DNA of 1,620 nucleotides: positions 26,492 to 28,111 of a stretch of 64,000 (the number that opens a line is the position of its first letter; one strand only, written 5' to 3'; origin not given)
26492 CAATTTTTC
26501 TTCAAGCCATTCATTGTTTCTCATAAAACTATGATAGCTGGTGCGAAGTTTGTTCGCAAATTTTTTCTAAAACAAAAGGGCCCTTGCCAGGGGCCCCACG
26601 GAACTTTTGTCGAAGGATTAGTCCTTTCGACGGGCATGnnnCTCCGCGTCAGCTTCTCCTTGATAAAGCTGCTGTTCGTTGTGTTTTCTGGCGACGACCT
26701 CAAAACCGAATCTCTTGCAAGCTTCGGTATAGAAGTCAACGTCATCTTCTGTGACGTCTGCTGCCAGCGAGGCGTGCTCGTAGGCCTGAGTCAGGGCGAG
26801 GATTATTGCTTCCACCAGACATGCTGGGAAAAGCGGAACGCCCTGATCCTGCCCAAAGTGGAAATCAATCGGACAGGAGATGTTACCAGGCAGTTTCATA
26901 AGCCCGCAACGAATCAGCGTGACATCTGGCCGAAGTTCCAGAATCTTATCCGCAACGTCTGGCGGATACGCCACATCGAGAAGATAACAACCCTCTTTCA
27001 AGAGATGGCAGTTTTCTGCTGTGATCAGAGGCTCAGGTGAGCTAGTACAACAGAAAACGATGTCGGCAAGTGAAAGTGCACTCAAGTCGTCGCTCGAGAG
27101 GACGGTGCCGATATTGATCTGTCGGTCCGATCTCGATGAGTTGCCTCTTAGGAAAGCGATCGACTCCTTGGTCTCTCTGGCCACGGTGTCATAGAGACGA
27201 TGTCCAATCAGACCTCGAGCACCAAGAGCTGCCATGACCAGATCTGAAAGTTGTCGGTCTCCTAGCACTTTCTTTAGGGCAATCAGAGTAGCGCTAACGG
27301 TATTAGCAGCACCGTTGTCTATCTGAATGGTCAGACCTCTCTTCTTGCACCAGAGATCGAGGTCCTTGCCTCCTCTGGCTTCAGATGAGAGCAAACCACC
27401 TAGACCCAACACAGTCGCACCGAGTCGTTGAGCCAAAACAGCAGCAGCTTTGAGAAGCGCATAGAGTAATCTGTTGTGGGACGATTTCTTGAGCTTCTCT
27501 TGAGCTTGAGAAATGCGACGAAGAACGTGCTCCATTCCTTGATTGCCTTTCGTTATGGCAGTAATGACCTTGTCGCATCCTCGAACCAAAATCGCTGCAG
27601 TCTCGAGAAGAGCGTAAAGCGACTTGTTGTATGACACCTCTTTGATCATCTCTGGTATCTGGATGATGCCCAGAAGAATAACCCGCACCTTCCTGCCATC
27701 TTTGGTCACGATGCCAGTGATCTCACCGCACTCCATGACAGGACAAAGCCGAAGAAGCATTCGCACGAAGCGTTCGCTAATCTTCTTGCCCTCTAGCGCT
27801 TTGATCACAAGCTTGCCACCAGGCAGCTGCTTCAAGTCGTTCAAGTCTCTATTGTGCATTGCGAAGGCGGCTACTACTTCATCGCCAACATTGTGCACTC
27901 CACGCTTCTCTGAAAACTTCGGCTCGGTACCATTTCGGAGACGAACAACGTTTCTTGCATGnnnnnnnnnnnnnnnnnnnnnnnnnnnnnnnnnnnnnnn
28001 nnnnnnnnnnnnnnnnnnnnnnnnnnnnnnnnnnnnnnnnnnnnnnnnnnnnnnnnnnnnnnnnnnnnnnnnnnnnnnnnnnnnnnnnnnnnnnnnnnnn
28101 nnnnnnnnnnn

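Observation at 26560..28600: GC-rich foreign-looking gene: PlsY fused to an acyl-ACP-reductase-like domain inside an AT-rich backbone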

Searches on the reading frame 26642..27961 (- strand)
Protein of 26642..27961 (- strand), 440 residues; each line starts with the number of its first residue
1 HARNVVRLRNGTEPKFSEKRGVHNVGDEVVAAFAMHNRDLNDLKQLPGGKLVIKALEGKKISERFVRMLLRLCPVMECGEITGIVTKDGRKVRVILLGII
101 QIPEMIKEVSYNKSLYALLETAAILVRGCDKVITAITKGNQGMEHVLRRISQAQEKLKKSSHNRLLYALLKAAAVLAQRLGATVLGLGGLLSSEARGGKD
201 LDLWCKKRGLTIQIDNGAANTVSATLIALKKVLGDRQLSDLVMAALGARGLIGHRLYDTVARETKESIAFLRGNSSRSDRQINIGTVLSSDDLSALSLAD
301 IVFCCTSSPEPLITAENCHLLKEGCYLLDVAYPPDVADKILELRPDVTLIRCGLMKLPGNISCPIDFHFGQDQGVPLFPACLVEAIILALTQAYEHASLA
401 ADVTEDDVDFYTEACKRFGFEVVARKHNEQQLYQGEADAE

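Call 9: search_solved_structures(query=window:26642-27961:-, max_evalue=1, show_alignments=2)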
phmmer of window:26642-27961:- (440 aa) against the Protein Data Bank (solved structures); distinct sequences matched with E-value up to 1: 4.
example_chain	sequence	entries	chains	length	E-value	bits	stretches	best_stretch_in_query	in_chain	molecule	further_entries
6jzq_A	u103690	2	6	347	0.0093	18.2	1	176-424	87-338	Long-chain acyl-[acyl-carrier-protein] reductase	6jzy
6jzu_A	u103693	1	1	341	0.012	17.8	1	176-424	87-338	Long-chain acyl-[acyl-carrier-protein] reductase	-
6jzz_A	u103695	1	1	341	0.11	14.6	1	176-341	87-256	Long-chain acyl-[acyl-carrier-protein] reductase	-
4ppm_A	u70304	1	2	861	0.61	12.2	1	321-421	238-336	Aminotransferase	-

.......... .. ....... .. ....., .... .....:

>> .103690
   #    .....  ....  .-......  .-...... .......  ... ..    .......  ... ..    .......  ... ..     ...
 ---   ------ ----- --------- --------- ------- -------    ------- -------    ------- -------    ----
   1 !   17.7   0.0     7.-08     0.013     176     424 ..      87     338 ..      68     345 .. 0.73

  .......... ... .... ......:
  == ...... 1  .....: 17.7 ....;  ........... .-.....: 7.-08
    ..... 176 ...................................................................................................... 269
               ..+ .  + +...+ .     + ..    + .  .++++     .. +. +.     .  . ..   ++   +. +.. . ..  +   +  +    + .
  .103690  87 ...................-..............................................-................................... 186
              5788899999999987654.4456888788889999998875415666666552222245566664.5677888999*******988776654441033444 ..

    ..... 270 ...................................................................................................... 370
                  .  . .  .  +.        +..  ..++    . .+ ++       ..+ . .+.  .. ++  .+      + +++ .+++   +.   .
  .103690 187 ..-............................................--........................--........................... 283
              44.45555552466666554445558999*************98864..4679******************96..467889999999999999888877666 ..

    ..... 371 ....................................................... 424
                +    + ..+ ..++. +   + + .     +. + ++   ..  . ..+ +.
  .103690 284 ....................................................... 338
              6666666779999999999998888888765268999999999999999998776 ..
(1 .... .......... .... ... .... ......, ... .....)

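Call 23: search_solved_structures(query=A2, max_evalue=1, show_alignments=1)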
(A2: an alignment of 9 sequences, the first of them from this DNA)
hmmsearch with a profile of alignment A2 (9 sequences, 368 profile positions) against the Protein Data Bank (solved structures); distinct sequences matched with E-value up to 1: 33.
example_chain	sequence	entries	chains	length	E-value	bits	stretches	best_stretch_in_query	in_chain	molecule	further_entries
6jzq_A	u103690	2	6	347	1.1e-13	54.1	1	60-349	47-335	Long-chain acyl-[acyl-carrier-protein] reductase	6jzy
6jzu_A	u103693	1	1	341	1.3e-13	53.8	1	60-349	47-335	Long-chain acyl-[acyl-carrier-protein] reductase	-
6jzz_A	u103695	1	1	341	7.7e-12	48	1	60-349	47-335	Long-chain acyl-[acyl-carrier-protein] reductase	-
4ppm_A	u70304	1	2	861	2.3e-09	39.8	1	42-348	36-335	Aminotransferase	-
1gpj_A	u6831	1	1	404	7.4e-07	31.6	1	137-268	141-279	Glutamyl-tRNA reductase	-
9xzp_A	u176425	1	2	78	0.0019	20.4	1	164-228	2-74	De novo protein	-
7arz_A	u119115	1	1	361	0.013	17.7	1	161-255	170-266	Formate dehydrogenase, mitochondrial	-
2cvo_A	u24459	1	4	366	0.023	16.8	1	163-221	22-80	putative Semialdehyde dehydrogenase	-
1kyt_A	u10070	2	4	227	0.023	16.8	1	318-358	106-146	hypothetical protein TA0175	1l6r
9e4x_A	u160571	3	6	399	0.024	16.7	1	74-180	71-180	Amino acid adenylation domain protein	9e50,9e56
9e4s_A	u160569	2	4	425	0.029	16.5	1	74-180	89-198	Amino acid adenylation domain protein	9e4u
3h2s_A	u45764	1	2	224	0.033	16.3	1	165-224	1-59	Putative NADH-flavin reductase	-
4v4n_BA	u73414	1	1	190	0.088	14.9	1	31-85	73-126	30S ribosomal protein S3AE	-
4v6u_AA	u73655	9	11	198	0.095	14.8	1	31-85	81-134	30S ribosomal protein S3Ae | 30S ribosomal protein uS3 | Small ribosomal subunit protein eS1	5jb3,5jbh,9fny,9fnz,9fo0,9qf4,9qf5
6bac_A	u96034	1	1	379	0.13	14.4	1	163-230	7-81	Aspartate-semialdehyde dehydrogenase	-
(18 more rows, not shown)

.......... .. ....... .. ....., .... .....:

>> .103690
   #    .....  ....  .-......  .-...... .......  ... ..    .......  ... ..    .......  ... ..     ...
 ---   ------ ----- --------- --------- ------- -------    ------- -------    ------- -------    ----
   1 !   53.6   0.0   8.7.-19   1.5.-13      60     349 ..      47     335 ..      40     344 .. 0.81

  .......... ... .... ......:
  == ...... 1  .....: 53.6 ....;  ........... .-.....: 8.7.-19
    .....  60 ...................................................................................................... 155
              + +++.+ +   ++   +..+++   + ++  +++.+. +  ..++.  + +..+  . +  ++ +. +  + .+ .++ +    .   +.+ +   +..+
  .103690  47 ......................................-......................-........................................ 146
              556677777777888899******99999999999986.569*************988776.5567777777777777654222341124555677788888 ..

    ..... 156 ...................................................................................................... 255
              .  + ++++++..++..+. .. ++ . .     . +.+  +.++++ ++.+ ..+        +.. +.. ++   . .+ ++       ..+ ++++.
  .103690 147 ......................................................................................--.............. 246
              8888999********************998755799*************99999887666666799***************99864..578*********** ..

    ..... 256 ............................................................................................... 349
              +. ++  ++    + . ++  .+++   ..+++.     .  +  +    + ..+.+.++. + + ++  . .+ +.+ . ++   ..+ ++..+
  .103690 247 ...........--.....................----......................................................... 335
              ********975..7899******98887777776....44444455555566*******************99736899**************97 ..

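Call 27: search_protein_representatives(alignment_id=A2)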
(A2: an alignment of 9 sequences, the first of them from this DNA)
Query: 9 sequences, 368 profile positions. Proteins with E-value up to 0.001 (for the whole library): 2479; up to 1e-10: 1359; up to 1e-30: 95. The best 150 are listed.
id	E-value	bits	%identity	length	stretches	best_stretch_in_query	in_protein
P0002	5.6e-169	578.3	-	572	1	2-367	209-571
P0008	2.1e-154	530.3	-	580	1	2-365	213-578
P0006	3.8e-152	522.9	-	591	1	2-366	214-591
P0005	1.7e-149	514.1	-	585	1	1-365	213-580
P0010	1.1e-130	452.3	-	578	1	3-365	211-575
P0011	1.4e-125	435.5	-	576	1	5-364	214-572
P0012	2.0e-123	428.4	-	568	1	3-345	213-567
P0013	3.0e-117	408.1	-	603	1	4-363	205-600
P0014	3.7e-115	401.2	-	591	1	4-364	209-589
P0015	5.6e-115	400.6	-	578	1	6-365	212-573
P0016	4.4e-114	397.6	-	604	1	6-364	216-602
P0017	7.7e-112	390.3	-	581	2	38-365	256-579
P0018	6.0e-110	384.0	-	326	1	32-363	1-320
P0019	2.4e-108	378.8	-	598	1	2-364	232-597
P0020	9.5e-107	373.5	-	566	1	5-364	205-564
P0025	2.9e-93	329.1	-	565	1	2-364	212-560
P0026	2.5e-82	293.1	-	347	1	16-363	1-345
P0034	3.8e-57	210.3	-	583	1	2-353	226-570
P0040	3.7e-50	187.3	-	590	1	2-352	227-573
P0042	5.7e-48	180.1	-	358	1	7-363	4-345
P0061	4.7e-34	134.3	-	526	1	43-363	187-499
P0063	7.6e-34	133.6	-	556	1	43-350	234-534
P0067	1.3e-33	132.9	-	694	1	2-350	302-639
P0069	2.0e-33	132.2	-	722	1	9-354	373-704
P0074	3.3e-33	131.5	-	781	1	37-364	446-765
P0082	1.4e-32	129.5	-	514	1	7-350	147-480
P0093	3.2e-31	125.0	-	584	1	7-350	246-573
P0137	2.3e-28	115.6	-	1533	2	205-350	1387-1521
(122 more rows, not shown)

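Call 29: search_protein_families(library=pfam, proteins=[P0034, P0040, P0061, P0063, P0067, P0069, P0074, P0082, P0093, P0137], max_evalue=0.001)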
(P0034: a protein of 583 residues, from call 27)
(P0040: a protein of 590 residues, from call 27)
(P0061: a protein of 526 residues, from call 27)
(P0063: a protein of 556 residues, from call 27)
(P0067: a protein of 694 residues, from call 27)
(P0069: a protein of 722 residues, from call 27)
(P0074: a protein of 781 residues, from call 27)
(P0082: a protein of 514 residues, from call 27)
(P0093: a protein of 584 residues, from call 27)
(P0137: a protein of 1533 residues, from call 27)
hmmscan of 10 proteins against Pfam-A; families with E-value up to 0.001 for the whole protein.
P0034 (583 aa): 2 families
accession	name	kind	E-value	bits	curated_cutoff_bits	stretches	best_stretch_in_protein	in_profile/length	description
PF02660.20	G3P_acyltransf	-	9.3e-14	52.3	24.1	1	18-207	2-164/164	Glycerol-3-phosphate acyltransferase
PF01488.26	Shikimate_DH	-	5.8e-09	36.6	24.3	1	384-498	9-129/138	Shikimate / quinate 5-dehydrogenase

P0040 (590 aa): 2 families
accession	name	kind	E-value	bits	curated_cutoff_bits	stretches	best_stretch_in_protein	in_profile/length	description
PF02660.20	G3P_acyltransf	-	3.4e-20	73.2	24.1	1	18-208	4-164/164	Glycerol-3-phosphate acyltransferase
PF01488.26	Shikimate_DH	-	1.3e-05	25.8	24.3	1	426-499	47-129/138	Shikimate / quinate 5-dehydrogenase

P0061 (526 aa): 3 families
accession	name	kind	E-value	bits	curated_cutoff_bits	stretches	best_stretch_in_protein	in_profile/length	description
PF01488.26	Shikimate_DH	-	4.2e-14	53.2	24.3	1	299-407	6-120/138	Shikimate / quinate 5-dehydrogenase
PF03364.25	Polyketide_cyc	-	9.2e-12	45.8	23.4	1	14-132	5-121/126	Polyketide cyclase / dehydrase and lipid transport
PF10604.15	Polyketide_cyc2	-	4.6e-09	37.1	27.4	1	14-131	14-129/142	Polyketide cyclase / dehydrase and lipid transport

P0063 (556 aa): 5 families
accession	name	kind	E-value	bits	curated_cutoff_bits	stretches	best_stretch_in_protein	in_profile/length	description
PF01488.26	Shikimate_DH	-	1.4e-13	51.5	24.3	1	349-455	9-120/138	Shikimate / quinate 5-dehydrogenase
PF01118.30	Semialdhyde_dh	-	1.8e-05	25.6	26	1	355-447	2-97/121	Semialdehyde dehydrogenase, NAD binding domain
PF13460.12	NAD_binding_10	-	2.2e-05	24.8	27.2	1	359-433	1-74/184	NAD(P)H-binding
PF03435.24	Sacchrp_dh_NADP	-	0.00015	22.5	25.1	0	355-417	1-68/129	Saccharopine dehydrogenase NADP binding domain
PF00106.31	adh_short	-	0.00065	19.7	26.6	0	354-415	2-62/195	short chain dehydrogenase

P0067 (694 aa): 1 family
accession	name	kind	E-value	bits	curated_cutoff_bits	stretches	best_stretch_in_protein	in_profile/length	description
PF01488.26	Shikimate_DH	-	0.0006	20.3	24.3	0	452-560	8-120/138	Shikimate / quinate 5-dehydrogenase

P0069 (722 aa): 12 families
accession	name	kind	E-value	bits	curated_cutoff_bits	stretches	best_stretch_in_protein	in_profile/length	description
PF03364.25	Polyketide_cyc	-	1.8e-18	67.5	23.4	1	228-329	1-102/126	Polyketide cyclase / dehydrase and lipid transport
PF12728.13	HTH_17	-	2.4e-15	57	27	1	5-54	1-50/51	Helix-turn-helix domain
PF10604.15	Polyketide_cyc2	-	1.2e-11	45.5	27.4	1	220-360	2-141/142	Polyketide cyclase / dehydrase and lipid transport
PF01488.26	Shikimate_DH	-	8.7e-10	39.3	24.3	1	516-624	9-123/138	Shikimate / quinate 5-dehydrogenase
PF07238.19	PilZ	-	4.3e-08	33.8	22.5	1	88-197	1-101/102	PilZ domain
PF02882.25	THF_DHG_CYH_C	-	1.8e-06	27.8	27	0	494-617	11-112/160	Tetrahydrofolate dehydrogenase/cyclohydrolase, NAD(P)-binding domain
PF13460.12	NAD_binding_10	-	3.6e-06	27.4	27.2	1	526-599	1-74/184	NAD(P)H-binding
PF02558.23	ApbA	-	0.00021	21.4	22.2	1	525-605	3-88/150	Ketopantoate reductase PanE/ApbA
PF03807.23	F420_oxidored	-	0.00036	21.5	21.6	0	521-589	1-65/94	NADP oxidoreductase coenzyme F420-dependent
PF05368.20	NmrA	-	0.00043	20.4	27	1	519-598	2-84/298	NmrA-like family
PF01118.30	Semialdhyde_dh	-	0.00046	21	26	0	521-591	1-74/121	Semialdehyde dehydrogenase, NAD binding domain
PF13241.12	NAD_binding_7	-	0.00058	20.8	22.1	0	515-595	3-73/104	Putative NAD(P)-binding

P0074 (781 aa): 5 families
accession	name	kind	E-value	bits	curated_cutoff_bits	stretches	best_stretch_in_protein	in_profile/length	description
PF03364.25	Polyketide_cyc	-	8.3e-11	42.7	23.4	1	281-389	4-115/126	Polyketide cyclase / dehydrase and lipid transport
PF01488.26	Shikimate_DH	-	1.3e-10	41.9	24.3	1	565-672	7-120/138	Shikimate / quinate 5-dehydrogenase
PF07238.19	PilZ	-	2e-08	34.9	22.5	1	143-254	2-101/102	PilZ domain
PF10604.15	Polyketide_cyc2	-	1.5e-06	29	27.4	1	270-410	2-141/142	Polyketide cyclase / dehydrase and lipid transport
PF02423.21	OCD_Mu_crystall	-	0.00042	19.8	24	1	584-662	146-223/314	Ornithine cyclodeaminase/mu-crystallin family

P0082 (514 aa): 2 families
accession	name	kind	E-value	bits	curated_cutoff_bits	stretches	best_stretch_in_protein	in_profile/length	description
PF01488.26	Shikimate_DH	-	6.8e-06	26.6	24.3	1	291-402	8-121/138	Shikimate / quinate 5-dehydrogenase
PF02882.25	THF_DHG_CYH_C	-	5.3e-05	23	27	0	270-326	10-66/160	Tetrahydrofolate dehydrogenase/cyclohydrolase, NAD(P)-binding domain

P0093 (584 aa): 6 families
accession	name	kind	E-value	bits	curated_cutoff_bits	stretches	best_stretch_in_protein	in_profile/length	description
PF01553.26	Acyltransferase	-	1.2e-14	54.7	23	1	36-174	2-131/132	Acyltransferase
PF01488.26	Shikimate_DH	-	4.2e-10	40.3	24.3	1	385-498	7-123/138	Shikimate / quinate 5-dehydrogenase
PF01118.30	Semialdhyde_dh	-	2e-09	38.3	26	1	394-487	2-97/121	Semialdehyde dehydrogenase, NAD binding domain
PF02882.25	THF_DHG_CYH_C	-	1.9e-05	24.5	27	0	366-487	11-108/160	Tetrahydrofolate dehydrogenase/cyclohydrolase, NAD(P)-binding domain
PF03435.24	Sacchrp_dh_NADP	-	0.00042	21.1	25.1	1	394-442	1-44/129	Saccharopine dehydrogenase NADP binding domain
PF05368.20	NmrA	-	0.0009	19.4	27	0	391-476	2-83/298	NmrA-like family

P0137 (1533 aa): 7 families
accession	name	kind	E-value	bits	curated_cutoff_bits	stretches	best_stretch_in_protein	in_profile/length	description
PF00202.27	Aminotran_3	-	8.3e-92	308.4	30.5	1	701-1093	13-402/403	Aminotransferase class-III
PF00501.34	AMP-binding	-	2.3e-55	188.4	29.9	1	3-367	46-384/384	AMP-binding enzyme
PF23024.1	AMP-dom_DIP2-like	-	1.7e-12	47.7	27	1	411-521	2-106/110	Disco-interacting protein 2-like, AMP domain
PF00550.31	PP-binding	-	3.3e-10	40.5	20.8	1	554-617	2-64/67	Phosphopantetheine attachment site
PF01488.26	Shikimate_DH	-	8.2e-07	29.6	24.3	1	1380-1445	51-123/138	Shikimate / quinate 5-dehydrogenase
PF02882.25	THF_DHG_CYH_C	-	7.2e-06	25.8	27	0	1261-1313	8-60/160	Tetrahydrofolate dehydrogenase/cyclohydrolase, NAD(P)-binding domain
PF24919.1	Mug62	-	0.00074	19.6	27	0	419-523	32-150/164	Meiotically up-regulated gene 62 protein-like domain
